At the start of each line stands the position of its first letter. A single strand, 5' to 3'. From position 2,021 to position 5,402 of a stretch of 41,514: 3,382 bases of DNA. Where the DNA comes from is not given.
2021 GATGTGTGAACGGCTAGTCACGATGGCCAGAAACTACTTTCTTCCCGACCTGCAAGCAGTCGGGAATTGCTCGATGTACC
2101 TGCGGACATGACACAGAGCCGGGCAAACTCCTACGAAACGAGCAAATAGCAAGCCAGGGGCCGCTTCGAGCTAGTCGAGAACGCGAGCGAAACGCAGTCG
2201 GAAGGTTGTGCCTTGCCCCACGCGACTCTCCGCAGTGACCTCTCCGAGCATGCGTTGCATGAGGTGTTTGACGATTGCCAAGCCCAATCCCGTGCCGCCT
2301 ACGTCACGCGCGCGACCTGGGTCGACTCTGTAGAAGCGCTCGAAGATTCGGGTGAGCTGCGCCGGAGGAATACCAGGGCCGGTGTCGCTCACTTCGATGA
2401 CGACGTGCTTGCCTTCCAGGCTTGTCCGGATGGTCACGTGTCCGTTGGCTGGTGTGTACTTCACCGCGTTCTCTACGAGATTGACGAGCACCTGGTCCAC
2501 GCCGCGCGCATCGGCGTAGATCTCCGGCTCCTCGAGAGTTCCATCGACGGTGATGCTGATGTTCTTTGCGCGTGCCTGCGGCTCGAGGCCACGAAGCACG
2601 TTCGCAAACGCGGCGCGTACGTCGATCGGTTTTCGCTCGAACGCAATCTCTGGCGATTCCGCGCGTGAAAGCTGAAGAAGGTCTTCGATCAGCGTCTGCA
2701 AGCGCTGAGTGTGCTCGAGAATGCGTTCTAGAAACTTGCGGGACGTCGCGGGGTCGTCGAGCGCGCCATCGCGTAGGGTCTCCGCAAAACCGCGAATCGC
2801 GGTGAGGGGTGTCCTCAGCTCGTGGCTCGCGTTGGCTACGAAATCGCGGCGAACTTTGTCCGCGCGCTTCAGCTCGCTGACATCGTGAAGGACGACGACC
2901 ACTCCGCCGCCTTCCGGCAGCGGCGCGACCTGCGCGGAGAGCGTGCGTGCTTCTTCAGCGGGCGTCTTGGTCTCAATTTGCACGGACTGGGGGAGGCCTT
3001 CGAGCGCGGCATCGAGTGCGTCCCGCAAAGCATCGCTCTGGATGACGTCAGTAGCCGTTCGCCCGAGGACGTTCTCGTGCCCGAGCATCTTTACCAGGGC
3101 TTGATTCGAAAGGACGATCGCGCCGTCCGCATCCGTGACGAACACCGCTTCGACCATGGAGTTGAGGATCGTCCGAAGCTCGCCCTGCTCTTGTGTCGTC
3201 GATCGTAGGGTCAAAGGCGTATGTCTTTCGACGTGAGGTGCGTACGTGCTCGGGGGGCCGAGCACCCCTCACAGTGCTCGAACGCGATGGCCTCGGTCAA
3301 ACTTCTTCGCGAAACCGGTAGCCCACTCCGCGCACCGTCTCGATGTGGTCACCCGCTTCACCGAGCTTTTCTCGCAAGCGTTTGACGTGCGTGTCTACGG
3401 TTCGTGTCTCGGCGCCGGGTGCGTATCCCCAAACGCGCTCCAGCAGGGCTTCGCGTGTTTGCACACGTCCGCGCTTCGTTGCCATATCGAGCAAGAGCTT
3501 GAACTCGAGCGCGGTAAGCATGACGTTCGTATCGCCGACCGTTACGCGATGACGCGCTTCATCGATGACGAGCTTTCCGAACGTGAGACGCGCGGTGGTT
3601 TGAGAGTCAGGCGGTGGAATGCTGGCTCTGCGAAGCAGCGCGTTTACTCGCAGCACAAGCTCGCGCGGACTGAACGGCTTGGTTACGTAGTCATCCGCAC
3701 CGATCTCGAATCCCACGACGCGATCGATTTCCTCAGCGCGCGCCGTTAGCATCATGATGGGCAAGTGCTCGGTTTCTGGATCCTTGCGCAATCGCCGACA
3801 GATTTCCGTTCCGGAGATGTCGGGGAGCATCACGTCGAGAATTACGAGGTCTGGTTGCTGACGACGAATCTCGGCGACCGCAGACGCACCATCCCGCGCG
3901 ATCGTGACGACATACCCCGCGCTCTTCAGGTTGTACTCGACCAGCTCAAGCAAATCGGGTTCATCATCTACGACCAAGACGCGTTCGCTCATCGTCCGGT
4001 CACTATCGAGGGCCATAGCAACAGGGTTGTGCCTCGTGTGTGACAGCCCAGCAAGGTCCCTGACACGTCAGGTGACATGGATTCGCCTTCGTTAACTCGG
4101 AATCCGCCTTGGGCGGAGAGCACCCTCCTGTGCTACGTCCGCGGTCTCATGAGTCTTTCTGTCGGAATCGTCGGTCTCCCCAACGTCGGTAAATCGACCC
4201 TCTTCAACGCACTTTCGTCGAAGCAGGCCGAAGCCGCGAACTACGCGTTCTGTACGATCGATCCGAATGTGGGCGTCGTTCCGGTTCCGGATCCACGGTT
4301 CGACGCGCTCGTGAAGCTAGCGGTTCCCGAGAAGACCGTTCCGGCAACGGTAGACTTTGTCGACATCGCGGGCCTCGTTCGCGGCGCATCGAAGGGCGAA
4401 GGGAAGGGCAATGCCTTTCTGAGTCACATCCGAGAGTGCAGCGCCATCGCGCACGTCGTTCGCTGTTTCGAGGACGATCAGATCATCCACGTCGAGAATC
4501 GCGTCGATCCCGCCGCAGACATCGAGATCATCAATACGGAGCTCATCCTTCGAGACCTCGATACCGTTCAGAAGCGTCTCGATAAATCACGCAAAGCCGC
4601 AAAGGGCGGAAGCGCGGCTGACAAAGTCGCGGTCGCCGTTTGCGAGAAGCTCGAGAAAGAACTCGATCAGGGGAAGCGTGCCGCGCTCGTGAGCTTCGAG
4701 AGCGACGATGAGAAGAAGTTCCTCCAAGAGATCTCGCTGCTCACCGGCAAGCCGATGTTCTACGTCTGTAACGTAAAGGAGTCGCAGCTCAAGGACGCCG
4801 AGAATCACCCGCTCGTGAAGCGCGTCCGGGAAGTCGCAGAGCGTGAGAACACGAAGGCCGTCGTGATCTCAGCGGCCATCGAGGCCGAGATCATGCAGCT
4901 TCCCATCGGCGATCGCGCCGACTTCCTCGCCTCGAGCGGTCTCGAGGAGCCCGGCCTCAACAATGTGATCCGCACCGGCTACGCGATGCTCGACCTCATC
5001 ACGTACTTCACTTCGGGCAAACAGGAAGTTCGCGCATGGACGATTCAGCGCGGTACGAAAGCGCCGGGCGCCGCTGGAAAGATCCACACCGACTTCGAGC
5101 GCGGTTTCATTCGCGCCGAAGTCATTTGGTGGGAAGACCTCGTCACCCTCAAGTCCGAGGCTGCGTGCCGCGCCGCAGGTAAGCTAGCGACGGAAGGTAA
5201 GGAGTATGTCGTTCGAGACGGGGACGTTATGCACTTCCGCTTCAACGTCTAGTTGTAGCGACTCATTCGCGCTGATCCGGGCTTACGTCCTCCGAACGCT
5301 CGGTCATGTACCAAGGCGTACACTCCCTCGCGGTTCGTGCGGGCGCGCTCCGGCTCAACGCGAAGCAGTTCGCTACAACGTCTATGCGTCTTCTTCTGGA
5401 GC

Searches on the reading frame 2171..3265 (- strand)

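Call 27: search_protein_families(library=pfam, proteins=[window:2171-3265:-], max_evalue=0.00001)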
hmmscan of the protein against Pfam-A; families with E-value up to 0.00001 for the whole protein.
window:2171-3265:- (364 aa): 8 families
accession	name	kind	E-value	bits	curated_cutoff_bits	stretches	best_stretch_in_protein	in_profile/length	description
PF02518.31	HATPase_c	-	2.1e-32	112.3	26.4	1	252-359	2-107/111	Histidine kinase-, DNA gyrase B-, and HSP90-like ATPase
PF00512.31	HisKA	-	4.3e-25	88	26.9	1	139-204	2-65/66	His Kinase A (phospho-acceptor) domain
PF08448.16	PAS_4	-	9.9e-10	39.1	23.1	1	34-134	1-110/110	PAS fold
PF00989.32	PAS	-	1.9e-09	38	22.6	1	29-129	2-113/113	PAS fold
PF13581.12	HATPase_c_2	-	4.2e-09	36.9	27.4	1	259-358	39-126/127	Histidine kinase-like ATPase domain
PF12860.13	PAS_7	-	3.1e-07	31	27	1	34-136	1-114/115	PAS fold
PF13426.13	PAS_9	-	6.1e-06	26.9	27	0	39-131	2-103/103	PAS domain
PF13188.13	PAS_8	-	7.5e-06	26.1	21.8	0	30-81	3-53/65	PAS domain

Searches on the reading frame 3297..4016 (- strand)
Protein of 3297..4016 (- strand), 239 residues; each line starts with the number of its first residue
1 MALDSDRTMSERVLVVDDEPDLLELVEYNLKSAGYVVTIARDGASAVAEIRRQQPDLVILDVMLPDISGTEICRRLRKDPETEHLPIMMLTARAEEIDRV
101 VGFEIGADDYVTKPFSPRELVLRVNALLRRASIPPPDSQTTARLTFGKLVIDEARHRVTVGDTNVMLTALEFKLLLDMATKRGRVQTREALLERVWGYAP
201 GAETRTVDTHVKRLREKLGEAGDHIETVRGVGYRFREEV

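Call 68: search_protein_families(library=pfam, proteins=[window:3297-4016:-], max_evalue=0.001)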
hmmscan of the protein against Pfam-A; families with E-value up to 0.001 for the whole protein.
window:3297-4016:- (239 aa): 3 families
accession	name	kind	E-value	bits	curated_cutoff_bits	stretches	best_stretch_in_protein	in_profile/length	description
PF00072.30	Response_reg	-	1.2e-31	109.5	30.2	1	13-124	1-110/111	Response regulator receiver domain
PF00486.34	Trans_reg_C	-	4e-24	84.9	26.2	1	163-235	2-77/77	Transcriptional regulatory protein, C terminal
PF23198.2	PDE8A_N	-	0.00078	19.8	29.6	0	31-94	31-95/147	PDE8A-like, N-terminal domain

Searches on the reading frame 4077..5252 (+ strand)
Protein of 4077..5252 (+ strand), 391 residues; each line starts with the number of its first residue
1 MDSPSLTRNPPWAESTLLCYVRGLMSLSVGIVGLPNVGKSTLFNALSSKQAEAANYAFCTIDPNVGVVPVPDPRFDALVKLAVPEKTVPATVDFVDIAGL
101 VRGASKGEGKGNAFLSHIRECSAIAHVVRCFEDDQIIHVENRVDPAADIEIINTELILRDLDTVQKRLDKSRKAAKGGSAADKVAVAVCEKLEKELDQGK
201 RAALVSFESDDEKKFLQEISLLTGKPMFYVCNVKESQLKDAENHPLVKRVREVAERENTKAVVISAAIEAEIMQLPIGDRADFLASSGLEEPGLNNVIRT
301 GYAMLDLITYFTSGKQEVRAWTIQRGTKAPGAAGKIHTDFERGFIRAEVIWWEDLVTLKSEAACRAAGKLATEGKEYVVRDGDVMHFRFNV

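Call 27: search_protein_families(library=pfam, proteins=[window:4077-5252:+], max_evalue=0.00001)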
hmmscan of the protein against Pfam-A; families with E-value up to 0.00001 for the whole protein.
window:4077-5252:+ (391 aa): 3 families
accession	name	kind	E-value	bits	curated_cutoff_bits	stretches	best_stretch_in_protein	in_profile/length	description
PF06071.19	YchF-GTPase_C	-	1.9e-39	134.1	27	1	307-390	1-84/84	Protein of unknown function (DUF933)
PF01926.29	MMR_HSR1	-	1.1e-21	77.5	21.9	1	29-138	2-91/113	50S ribosome-binding GTPase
PF02421.24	FeoB_N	-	2.3e-07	30.9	27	1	29-68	3-42/156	Ferrous iron transport protein B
